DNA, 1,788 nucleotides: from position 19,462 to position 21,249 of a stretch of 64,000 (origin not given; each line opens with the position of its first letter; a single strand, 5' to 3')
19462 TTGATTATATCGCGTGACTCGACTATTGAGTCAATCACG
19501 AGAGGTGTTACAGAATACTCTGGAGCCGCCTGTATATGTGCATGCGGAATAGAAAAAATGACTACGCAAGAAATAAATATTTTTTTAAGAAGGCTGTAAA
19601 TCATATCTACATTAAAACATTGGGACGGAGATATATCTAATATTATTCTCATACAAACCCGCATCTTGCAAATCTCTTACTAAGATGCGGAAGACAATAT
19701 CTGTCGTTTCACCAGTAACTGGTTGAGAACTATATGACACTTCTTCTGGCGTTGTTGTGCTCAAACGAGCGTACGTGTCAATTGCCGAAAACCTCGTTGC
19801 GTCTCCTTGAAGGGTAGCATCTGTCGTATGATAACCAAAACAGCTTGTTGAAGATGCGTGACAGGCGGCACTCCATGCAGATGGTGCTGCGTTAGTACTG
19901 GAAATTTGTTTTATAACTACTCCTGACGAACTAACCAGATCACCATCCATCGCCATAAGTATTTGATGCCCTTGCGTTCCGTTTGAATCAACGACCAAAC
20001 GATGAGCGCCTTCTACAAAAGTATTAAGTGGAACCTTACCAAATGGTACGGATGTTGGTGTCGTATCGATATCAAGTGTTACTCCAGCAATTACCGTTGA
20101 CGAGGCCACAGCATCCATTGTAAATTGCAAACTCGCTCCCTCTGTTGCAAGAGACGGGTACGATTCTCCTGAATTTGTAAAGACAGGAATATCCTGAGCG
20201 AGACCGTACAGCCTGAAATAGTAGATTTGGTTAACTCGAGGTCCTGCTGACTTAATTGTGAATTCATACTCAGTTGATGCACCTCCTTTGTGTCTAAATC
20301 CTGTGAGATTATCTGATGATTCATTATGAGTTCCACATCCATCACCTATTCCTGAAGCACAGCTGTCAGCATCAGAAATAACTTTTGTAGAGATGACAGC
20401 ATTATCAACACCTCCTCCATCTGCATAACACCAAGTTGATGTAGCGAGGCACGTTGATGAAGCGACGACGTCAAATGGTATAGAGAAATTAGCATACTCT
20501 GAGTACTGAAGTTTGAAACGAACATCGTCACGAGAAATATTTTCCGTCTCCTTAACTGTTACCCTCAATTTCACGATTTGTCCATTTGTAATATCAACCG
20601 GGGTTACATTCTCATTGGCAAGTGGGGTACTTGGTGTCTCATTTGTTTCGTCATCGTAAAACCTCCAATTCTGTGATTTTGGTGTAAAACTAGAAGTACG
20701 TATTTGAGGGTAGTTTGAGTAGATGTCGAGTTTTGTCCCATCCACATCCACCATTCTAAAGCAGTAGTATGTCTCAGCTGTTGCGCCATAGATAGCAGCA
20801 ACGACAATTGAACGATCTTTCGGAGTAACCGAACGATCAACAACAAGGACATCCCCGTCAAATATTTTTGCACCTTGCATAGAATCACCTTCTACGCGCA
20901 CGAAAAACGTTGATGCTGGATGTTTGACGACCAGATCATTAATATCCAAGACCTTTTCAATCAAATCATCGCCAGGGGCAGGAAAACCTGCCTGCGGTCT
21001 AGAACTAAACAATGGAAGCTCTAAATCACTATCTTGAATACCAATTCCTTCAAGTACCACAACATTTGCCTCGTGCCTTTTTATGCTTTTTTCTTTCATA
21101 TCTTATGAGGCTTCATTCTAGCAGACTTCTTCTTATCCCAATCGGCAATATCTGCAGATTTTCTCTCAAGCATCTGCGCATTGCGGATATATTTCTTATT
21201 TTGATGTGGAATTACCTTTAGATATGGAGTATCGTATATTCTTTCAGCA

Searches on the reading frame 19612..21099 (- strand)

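Call 8: search_protein_families(library=pfam, proteins=[window:19612-21099:-], max_evalue=0.001)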
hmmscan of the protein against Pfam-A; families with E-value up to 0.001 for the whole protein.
window:19612-21099:- (495 aa): 1 family
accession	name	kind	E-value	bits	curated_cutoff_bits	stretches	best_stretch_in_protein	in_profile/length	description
PF00717.28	Peptidase_S24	-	6.5e-17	61.7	23.3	1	29-140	1-105/116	Peptidase S24-like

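Call 91: search_protein_families(library=ncbifam, proteins=[window:19612-21099:-], max_evalue=0.01)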
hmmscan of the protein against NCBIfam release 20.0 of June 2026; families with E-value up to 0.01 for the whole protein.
window:19612-21099:- (495 aa): 4 families
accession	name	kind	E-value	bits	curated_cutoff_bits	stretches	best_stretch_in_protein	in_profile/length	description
NF007621.2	PRK10276.1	subfamily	2.5e-26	92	110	1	36-105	1-70/115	translesion error-prone DNA polymerase V autoproteolytic subunit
NF051876.1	transXXX_HumD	equivalog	5e-10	39.4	120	1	38-105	2-68/129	HumD family translesion DNA polymerase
TIGR00498.1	lexA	equivalog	7.4e-10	38.8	110.95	1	34-106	85-157/203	transcriptional repressor LexA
NF058581.1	CPR_Pam_pilin_C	domain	0.0012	19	55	1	349-495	4-148/148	Pam pilus system pilin subunit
